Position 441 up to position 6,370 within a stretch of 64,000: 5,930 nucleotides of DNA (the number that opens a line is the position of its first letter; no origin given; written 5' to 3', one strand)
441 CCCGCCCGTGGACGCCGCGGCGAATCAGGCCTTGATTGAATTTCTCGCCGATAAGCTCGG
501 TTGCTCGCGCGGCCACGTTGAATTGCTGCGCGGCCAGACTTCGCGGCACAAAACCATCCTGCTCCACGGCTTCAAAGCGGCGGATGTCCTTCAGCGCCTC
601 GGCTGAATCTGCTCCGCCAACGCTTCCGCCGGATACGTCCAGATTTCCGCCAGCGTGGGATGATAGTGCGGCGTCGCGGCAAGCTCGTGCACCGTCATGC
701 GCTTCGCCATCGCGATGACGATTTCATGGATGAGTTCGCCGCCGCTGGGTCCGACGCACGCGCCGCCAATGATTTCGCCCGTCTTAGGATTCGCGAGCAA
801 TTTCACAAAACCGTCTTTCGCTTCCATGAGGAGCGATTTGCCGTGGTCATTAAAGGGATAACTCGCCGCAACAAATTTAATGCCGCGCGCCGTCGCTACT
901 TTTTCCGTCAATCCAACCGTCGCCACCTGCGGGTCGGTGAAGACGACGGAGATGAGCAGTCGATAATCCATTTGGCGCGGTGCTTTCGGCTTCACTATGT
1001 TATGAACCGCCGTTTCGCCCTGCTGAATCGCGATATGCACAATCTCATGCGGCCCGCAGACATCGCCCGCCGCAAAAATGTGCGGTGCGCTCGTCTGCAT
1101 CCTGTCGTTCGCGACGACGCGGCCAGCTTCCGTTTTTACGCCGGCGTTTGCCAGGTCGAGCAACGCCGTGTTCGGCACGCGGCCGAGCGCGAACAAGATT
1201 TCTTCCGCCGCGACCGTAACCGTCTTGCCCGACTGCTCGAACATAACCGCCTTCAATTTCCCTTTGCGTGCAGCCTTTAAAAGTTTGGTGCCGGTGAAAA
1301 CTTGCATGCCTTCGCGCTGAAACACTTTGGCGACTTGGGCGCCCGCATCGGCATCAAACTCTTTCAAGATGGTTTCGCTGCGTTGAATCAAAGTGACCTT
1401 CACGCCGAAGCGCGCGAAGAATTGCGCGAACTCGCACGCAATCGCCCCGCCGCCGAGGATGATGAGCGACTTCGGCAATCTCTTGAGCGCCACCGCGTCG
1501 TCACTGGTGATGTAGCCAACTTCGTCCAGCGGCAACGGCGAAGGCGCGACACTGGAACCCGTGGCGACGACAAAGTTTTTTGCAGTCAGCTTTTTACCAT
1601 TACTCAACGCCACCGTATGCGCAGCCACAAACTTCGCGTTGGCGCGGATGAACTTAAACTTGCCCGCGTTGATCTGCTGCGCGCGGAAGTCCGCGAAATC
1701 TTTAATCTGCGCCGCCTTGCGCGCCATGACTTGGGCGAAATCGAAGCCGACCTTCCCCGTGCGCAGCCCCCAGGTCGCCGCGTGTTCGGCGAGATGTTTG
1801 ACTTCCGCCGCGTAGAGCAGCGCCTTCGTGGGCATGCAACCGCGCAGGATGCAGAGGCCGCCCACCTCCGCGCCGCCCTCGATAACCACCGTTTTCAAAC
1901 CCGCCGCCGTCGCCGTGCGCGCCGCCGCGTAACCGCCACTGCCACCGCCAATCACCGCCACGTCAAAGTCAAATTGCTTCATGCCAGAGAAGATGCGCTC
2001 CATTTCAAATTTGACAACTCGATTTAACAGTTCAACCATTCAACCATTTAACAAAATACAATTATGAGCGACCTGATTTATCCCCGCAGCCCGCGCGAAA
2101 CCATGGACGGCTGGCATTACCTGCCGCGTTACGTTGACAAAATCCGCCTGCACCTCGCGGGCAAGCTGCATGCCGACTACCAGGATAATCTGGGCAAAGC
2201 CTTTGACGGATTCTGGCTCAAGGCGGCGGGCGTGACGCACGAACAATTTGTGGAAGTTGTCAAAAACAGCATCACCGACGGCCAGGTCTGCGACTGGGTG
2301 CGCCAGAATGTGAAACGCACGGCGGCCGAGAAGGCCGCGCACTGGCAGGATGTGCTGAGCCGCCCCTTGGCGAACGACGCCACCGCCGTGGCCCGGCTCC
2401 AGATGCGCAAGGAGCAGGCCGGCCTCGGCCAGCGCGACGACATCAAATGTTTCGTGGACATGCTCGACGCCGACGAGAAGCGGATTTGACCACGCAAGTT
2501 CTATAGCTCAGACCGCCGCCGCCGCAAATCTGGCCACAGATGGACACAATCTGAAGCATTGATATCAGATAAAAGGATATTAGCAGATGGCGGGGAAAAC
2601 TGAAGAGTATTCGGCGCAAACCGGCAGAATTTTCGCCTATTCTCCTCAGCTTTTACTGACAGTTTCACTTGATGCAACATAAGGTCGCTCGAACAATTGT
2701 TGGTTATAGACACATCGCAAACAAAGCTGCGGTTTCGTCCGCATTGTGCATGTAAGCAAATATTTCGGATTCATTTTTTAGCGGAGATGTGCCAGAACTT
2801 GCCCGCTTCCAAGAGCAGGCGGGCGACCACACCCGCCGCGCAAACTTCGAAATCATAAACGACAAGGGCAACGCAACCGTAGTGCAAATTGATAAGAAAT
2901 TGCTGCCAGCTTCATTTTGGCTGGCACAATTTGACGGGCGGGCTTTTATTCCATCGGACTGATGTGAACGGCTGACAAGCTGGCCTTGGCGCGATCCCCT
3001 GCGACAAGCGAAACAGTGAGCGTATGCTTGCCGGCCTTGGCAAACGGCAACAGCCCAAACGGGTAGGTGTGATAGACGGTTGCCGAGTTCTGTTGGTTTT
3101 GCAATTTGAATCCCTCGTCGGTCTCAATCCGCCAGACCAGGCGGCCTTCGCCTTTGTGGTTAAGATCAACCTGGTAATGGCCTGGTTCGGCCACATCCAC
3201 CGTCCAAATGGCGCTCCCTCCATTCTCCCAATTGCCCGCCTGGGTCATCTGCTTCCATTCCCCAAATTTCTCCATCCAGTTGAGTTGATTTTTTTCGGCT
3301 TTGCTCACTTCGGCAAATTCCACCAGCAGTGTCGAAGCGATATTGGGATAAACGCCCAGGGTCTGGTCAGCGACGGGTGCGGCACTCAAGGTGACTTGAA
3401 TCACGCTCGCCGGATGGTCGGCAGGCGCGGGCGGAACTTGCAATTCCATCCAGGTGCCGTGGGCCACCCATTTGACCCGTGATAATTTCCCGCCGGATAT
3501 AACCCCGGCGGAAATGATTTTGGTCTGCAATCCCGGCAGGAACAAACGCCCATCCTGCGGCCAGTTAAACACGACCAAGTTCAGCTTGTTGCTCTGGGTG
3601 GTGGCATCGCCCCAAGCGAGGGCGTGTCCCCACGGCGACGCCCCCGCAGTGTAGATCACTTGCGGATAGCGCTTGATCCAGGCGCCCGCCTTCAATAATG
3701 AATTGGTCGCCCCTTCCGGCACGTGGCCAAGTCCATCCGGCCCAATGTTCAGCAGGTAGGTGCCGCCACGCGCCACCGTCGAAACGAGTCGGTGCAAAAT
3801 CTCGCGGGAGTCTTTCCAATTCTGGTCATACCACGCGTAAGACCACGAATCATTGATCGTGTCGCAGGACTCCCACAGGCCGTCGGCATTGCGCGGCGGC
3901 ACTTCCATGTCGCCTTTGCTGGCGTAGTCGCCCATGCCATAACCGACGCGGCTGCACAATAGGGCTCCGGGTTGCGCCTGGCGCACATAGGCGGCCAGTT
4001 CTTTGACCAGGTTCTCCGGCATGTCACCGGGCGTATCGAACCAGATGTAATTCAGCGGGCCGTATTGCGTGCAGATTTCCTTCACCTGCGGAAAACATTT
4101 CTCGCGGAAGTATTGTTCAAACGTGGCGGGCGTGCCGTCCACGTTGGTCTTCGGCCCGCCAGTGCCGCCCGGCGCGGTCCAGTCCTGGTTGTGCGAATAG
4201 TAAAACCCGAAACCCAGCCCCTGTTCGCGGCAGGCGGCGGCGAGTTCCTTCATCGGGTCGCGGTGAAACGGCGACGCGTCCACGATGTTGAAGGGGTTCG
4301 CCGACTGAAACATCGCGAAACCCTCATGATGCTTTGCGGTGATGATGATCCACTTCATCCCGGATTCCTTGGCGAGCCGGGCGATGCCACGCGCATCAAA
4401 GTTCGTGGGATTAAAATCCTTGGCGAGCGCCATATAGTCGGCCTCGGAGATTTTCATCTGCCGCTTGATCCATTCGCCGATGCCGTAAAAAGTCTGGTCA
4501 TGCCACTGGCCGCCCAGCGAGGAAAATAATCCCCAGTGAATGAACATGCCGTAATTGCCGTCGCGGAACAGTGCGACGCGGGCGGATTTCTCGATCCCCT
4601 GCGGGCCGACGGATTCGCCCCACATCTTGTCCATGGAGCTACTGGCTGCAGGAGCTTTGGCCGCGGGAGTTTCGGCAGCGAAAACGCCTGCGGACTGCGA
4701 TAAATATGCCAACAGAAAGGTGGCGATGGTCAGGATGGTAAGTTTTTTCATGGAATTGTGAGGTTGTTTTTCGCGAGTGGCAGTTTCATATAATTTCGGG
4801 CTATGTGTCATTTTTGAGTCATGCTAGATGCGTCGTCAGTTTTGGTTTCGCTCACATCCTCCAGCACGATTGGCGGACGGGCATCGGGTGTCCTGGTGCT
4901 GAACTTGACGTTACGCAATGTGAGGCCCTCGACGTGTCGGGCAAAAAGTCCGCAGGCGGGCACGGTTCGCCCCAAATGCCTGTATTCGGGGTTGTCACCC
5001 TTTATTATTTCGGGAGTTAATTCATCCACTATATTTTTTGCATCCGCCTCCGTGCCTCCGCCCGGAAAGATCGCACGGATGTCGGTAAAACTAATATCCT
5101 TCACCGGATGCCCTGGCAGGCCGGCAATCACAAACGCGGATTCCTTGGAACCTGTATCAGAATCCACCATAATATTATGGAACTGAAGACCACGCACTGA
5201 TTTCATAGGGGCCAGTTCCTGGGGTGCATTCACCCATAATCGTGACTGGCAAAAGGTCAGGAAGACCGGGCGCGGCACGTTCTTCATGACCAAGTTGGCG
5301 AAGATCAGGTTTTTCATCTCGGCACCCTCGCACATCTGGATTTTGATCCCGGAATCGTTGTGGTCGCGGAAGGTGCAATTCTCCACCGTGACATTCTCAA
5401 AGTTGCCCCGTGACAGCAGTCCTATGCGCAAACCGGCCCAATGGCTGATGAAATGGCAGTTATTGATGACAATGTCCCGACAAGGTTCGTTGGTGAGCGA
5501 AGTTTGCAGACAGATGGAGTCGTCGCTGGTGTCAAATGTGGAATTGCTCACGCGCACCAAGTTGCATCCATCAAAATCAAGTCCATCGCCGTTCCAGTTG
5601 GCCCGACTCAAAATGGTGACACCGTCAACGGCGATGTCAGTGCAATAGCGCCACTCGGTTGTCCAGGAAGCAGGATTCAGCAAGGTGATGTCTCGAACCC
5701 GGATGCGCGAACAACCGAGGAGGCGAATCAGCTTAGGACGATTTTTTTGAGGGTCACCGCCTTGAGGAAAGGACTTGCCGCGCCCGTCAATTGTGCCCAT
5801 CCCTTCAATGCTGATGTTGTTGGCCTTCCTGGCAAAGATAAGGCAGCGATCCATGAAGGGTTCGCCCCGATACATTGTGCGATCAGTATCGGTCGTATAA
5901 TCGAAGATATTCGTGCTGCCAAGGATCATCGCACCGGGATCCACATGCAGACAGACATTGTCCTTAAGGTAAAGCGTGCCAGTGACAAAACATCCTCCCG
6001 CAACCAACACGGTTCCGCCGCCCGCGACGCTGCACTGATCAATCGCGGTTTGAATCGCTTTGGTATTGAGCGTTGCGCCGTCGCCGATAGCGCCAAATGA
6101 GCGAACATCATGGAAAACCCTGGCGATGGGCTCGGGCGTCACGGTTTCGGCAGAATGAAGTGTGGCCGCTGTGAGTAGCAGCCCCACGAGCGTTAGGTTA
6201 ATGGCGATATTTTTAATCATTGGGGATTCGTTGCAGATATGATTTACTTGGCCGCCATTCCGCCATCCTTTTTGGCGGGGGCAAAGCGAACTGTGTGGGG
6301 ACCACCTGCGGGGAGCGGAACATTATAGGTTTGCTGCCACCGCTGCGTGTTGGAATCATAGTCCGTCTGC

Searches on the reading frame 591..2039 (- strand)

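Call 8: search_protein_families(library=pfam, proteins=[window:591-2039:-], max_evalue=0.01)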
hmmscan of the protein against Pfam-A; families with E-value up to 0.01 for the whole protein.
window:591-2039:- (482 aa): 16 families
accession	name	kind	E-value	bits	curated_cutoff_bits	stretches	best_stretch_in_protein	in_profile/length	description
PF07992.20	Pyr_redox_2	-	2.4e-62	211.4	26.1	1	25-341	1-291/291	Pyridine nucleotide-disulphide oxidoreductase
PF02852.28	Pyr_redox_dim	-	4.1e-32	111.1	25.3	1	364-468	3-107/110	Pyridine nucleotide-disulphide oxidoreductase, dimerisation domain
PF00070.33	Pyr_redox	-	8.2e-19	68.4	22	1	192-267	2-79/82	Pyridine nucleotide-disulphide oxidoreductase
PF12831.13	FAD_oxidored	-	1e-09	38.6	27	1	26-72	1-47/416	FAD dependent oxidoreductase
PF13738.12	Pyr_redox_3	-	1.3e-08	34.9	30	1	142-325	115-305/305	Pyridine nucleotide-disulphide oxidoreductase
PF01134.28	GIDA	-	2.2e-05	24.2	22.1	1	26-162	1-150/391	Glucose inhibited division protein A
PF13450.12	NAD_binding_8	-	0.00018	22.1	21.9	0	29-63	1-35/68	NAD(P)-binding Rossmann-like domain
PF01262.27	AlaDh_PNT_C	-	0.0003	20.7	23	0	191-242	30-81/214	Alanine dehydrogenase/PNT, C-terminal domain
PF05834.18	Lycopene_cycl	-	0.00035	20.2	23.4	0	26-162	1-141/380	Lycopene cyclase protein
PF01946.23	Thi4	-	0.00045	20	26.2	1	20-69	12-63/235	Thi4 family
PF00890.30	FAD_binding_2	-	0.00058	19.6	20.4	1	26-61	1-36/414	FAD binding domain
PF02826.25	2-Hacid_dh_C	-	0.00062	19.6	25.1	0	190-230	37-77/178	D-isomer specific 2-hydroxyacid dehydrogenase, NAD binding domain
PF03486.20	HI0933_like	-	0.00077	19.4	50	0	26-60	2-36/244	HI0933-like protein Rossmann domain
PF02737.24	3HCDH_N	-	0.0038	17.6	22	1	194-246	4-56/180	3-hydroxyacyl-CoA dehydrogenase, NAD binding domain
PF13241.12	NAD_binding_7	-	0.0073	17.3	22.1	0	190-226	8-41/104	Putative NAD(P)-binding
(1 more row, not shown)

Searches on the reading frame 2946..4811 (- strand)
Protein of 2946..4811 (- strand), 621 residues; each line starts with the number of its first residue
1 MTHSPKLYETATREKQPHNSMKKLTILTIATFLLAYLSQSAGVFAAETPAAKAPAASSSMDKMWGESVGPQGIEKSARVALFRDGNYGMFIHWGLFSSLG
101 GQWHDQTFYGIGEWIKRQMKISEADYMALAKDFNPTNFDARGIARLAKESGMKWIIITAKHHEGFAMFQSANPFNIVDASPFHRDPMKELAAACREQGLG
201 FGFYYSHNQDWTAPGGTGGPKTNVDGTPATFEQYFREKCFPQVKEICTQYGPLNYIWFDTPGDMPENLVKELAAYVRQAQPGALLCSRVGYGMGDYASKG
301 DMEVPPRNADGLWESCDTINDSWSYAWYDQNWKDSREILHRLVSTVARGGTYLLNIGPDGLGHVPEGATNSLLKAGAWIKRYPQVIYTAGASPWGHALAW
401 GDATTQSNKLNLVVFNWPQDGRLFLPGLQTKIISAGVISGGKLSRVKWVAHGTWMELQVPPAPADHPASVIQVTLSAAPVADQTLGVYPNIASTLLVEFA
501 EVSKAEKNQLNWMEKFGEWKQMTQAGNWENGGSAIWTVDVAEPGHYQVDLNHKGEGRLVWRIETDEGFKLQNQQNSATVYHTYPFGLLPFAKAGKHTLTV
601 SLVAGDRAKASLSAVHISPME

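Call 8: search_protein_families(library=pfam, proteins=[window:2946-4811:-], max_evalue=0.01)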
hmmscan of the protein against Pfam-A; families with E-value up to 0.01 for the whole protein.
window:2946-4811:- (621 aa): 2 families
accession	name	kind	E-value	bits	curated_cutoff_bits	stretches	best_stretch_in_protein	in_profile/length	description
PF01120.23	Alpha_L_fucos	-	1.5e-73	248.6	25.2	1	76-382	24-343/345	Alpha-L-fucosidase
PF22091.2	DUF6941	-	0.0072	17.1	27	0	447-479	15-47/125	Family of unknown function (DUF6941)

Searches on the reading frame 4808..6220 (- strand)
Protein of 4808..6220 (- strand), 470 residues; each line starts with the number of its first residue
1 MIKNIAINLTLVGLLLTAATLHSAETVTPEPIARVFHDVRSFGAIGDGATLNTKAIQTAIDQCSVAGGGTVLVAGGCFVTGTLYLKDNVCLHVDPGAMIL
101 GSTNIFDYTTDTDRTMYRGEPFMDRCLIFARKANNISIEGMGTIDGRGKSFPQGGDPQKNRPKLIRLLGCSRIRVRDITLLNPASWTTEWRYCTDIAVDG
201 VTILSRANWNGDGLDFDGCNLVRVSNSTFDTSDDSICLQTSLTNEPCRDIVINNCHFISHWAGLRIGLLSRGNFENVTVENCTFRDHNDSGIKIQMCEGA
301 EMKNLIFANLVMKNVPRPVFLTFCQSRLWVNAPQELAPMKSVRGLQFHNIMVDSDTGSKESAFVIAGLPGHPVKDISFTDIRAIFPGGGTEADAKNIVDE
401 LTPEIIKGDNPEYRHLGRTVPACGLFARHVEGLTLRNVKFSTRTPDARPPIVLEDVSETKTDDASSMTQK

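Call 8: search_protein_families(library=pfam, proteins=[window:4808-6220:-], max_evalue=0.01)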
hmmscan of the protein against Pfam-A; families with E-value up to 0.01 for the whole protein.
window:4808-6220:- (470 aa): 4 families
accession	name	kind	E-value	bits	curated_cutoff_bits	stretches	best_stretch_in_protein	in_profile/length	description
PF00295.23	Glyco_hydro_28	-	2.8e-23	83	22.9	1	125-397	50-318/324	Glycosyl hydrolases family 28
PF12708.12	Pect-lyase_RHGA_epim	-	1.8e-09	38.2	27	1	37-143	2-112/213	Rhamnogalacturonase A/epimerase, pectate lyase-like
PF13229.12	Beta_helix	-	5.7e-09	36.2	25.9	1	165-314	3-137/158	Right handed beta helix region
PF05048.19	NosD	-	0.0012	18.8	23.6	1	200-314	48-149/212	Periplasmic copper-binding protein (NosD)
